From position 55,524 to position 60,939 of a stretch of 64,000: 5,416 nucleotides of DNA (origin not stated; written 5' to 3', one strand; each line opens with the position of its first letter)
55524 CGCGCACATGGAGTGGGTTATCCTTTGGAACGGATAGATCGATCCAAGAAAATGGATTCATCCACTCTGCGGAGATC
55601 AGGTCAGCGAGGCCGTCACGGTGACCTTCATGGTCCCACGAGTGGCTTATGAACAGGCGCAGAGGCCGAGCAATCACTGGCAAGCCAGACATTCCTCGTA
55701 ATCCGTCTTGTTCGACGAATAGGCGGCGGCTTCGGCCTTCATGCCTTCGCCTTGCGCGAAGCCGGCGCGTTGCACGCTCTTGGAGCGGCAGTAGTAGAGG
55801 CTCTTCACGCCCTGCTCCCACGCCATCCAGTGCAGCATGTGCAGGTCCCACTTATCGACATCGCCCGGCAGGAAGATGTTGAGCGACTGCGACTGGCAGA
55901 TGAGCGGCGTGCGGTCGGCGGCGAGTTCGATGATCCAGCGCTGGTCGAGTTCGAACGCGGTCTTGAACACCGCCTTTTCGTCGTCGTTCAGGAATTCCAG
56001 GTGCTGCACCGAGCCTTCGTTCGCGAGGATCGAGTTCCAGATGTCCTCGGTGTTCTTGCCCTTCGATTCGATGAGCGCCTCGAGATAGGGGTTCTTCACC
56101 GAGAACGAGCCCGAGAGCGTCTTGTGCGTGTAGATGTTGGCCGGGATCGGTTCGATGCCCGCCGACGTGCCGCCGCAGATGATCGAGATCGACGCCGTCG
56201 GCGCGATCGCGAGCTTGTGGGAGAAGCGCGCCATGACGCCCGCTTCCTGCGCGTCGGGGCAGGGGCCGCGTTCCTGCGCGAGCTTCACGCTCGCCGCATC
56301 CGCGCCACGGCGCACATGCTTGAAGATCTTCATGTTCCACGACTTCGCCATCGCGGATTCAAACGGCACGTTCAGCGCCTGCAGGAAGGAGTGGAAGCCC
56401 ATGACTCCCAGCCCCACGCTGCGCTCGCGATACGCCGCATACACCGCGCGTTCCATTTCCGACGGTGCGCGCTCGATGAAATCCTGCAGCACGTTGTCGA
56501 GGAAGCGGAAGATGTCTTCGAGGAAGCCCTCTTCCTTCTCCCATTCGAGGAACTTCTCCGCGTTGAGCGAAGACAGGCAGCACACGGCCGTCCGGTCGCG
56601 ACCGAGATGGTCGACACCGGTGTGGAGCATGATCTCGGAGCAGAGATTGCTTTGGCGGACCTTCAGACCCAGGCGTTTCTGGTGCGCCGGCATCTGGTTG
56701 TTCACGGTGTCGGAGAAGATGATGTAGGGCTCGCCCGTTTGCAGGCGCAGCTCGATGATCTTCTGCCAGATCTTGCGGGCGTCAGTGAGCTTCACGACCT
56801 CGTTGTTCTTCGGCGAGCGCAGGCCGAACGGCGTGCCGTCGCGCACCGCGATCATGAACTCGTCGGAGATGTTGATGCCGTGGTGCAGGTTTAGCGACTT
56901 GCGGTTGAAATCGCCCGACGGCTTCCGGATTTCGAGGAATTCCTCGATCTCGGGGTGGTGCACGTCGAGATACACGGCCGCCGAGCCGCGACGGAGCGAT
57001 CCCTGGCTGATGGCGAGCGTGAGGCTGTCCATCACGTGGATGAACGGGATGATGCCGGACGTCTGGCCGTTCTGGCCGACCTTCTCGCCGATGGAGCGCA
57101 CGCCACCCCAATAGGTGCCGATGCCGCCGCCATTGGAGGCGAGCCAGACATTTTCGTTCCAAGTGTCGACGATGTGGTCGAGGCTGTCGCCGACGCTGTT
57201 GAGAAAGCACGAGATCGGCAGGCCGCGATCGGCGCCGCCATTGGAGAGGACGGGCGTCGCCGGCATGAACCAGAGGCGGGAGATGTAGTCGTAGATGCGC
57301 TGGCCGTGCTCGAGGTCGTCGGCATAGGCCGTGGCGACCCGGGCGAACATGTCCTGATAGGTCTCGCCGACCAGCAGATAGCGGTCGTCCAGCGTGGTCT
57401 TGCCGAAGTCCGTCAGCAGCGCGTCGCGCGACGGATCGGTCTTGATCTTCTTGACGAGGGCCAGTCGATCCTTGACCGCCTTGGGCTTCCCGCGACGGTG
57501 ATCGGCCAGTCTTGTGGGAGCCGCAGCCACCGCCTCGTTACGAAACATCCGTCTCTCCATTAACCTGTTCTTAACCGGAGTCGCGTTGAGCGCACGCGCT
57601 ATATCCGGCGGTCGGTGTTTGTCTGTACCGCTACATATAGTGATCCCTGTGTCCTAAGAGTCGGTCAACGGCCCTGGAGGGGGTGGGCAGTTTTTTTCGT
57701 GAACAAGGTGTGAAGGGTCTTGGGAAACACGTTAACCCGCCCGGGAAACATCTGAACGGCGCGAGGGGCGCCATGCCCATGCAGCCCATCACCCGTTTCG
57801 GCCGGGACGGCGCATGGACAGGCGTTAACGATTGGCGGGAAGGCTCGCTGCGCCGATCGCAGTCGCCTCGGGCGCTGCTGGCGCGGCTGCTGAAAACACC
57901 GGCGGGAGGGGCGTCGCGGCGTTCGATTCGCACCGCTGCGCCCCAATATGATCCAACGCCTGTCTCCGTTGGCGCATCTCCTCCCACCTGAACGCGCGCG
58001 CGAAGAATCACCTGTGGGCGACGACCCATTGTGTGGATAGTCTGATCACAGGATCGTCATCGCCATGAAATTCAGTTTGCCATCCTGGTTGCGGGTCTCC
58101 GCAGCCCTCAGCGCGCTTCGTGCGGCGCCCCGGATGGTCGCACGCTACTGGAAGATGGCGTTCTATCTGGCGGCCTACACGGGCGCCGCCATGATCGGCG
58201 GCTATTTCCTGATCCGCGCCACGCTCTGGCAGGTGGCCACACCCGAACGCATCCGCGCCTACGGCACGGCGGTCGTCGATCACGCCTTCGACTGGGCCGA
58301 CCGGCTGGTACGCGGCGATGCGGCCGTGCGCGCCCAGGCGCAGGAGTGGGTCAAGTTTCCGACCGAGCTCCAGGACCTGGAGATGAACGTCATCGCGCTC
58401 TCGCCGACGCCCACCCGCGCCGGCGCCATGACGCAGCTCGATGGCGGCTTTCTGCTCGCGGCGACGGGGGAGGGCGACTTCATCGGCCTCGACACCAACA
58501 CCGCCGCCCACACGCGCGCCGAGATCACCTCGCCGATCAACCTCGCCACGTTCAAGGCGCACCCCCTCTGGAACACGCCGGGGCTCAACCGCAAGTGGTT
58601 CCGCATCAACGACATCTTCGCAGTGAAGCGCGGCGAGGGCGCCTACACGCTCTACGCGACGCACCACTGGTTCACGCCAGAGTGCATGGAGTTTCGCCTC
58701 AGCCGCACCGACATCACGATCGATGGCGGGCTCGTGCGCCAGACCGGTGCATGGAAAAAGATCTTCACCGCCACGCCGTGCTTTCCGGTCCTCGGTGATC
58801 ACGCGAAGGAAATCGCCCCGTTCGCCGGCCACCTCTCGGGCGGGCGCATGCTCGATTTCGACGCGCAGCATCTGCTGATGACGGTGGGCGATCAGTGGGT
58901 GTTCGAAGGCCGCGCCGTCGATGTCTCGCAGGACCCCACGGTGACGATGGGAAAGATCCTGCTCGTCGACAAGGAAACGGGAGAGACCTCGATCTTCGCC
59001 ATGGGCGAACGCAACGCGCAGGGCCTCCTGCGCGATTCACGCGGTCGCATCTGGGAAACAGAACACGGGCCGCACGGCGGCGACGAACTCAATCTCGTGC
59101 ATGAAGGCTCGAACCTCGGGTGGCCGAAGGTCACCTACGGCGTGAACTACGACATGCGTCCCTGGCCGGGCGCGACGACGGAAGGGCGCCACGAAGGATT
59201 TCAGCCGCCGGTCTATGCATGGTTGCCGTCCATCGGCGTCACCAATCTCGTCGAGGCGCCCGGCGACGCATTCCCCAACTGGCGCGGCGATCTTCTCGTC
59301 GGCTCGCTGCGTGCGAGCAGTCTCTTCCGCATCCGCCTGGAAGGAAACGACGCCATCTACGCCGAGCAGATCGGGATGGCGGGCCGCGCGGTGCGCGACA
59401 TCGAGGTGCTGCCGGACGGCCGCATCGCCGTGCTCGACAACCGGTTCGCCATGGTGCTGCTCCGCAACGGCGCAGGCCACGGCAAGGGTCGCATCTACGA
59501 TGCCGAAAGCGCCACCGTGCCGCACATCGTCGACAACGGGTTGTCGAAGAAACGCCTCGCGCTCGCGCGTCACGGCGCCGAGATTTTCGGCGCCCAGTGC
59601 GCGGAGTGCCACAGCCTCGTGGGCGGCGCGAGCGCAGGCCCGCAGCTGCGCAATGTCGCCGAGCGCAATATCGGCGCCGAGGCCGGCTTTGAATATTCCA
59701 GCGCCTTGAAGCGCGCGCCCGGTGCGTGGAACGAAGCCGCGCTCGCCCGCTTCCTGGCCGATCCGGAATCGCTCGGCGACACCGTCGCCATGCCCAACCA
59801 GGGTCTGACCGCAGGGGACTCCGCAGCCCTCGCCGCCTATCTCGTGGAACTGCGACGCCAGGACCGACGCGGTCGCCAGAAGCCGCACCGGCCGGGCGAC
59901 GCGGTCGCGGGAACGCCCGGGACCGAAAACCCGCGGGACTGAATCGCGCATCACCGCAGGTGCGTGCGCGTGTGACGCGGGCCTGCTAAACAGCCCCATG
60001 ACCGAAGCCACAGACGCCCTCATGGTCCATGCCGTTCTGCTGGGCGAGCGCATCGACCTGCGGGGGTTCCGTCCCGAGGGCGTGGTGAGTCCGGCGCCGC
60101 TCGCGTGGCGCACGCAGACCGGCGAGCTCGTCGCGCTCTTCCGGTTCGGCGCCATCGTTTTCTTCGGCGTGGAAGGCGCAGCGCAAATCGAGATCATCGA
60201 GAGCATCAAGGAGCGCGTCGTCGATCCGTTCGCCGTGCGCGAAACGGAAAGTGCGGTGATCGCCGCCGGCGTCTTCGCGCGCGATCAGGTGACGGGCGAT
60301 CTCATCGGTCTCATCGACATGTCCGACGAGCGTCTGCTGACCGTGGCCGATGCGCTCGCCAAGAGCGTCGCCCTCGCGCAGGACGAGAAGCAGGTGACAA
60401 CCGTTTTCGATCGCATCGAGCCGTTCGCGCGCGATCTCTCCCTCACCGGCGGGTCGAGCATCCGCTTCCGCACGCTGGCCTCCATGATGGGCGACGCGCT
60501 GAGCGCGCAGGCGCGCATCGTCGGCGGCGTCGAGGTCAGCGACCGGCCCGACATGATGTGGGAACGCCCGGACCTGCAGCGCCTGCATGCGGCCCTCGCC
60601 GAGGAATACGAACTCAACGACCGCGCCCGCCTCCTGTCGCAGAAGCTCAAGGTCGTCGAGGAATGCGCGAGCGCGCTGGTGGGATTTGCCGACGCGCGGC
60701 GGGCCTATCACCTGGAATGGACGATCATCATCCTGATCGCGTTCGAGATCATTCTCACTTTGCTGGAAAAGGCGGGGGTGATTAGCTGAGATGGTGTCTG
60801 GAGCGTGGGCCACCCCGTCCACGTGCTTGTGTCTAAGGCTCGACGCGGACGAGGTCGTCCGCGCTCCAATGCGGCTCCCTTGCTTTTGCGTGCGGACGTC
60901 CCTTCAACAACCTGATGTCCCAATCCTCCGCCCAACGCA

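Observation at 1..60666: Spacer-less perfect palindrome with arms of at least 30,333 bp, covering about 95% of the window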

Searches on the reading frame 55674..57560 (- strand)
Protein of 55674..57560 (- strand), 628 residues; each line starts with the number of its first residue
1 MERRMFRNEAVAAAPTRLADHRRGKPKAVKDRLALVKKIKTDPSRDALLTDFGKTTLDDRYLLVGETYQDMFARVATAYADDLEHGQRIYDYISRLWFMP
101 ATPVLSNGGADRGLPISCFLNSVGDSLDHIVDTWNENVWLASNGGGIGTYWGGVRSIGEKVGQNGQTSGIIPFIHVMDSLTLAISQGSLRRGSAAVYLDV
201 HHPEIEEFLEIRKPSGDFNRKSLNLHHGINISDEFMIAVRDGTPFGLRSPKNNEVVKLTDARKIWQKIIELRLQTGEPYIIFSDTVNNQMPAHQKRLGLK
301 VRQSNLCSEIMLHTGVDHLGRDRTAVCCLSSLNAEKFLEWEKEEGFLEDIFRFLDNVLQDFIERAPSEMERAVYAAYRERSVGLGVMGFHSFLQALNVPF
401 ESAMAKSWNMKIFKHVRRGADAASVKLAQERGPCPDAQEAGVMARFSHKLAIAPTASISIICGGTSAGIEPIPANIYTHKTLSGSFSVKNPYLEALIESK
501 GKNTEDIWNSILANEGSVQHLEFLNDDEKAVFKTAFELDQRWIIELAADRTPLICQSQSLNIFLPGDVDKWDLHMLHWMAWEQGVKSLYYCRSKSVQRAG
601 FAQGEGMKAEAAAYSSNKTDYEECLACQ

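Call 6: search_protein_families(library=pfam, proteins=[window:55674-57560:-])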
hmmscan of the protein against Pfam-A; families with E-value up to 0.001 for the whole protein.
window:55674-57560:- (628 aa): 2 families
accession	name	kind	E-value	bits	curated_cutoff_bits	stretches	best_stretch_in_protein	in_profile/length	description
PF02867.20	Ribonuc_red_lgC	-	7.9e-115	384.9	23.9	2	117-436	2-338/523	Ribonucleotide reductase, barrel domain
PF00317.26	Ribonuc_red_lgN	-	8.1e-18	64.7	28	1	48-113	2-77/77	Ribonucleotide reductase, all-alpha domain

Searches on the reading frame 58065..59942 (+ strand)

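Call 6: search_protein_families(library=pfam, proteins=[window:58065-59942:+])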
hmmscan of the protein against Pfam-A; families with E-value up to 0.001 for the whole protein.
window:58065-59942:+ (625 aa): 3 families
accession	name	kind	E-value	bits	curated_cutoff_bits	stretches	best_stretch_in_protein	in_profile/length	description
PF07995.17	GSDH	-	3.1e-46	158.6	25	1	258-459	115-324/332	Glucose / Sorbosone dehydrogenase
PF00034.26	Cytochrom_C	-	1.1e-07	33.5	21.3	1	503-596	3-89/90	Cytochrome c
PF13442.11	Cytochrome_CBB3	-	5.8e-06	27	27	1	500-593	2-68/68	Cytochrome C oxidase, cbb3-type, subunit III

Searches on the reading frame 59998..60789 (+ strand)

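Call 6: search_protein_families(library=pfam, proteins=[window:59998-60789:+])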
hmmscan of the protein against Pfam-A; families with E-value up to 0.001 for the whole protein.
window:59998-60789:+ (263 aa): 1 family
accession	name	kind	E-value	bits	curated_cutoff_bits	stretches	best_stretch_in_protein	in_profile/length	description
PF02582.19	DUF155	-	1.2e-29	104.1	27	1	45-213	1-173/174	RMND1/Sif2-Sif3/Mrx10, DUF155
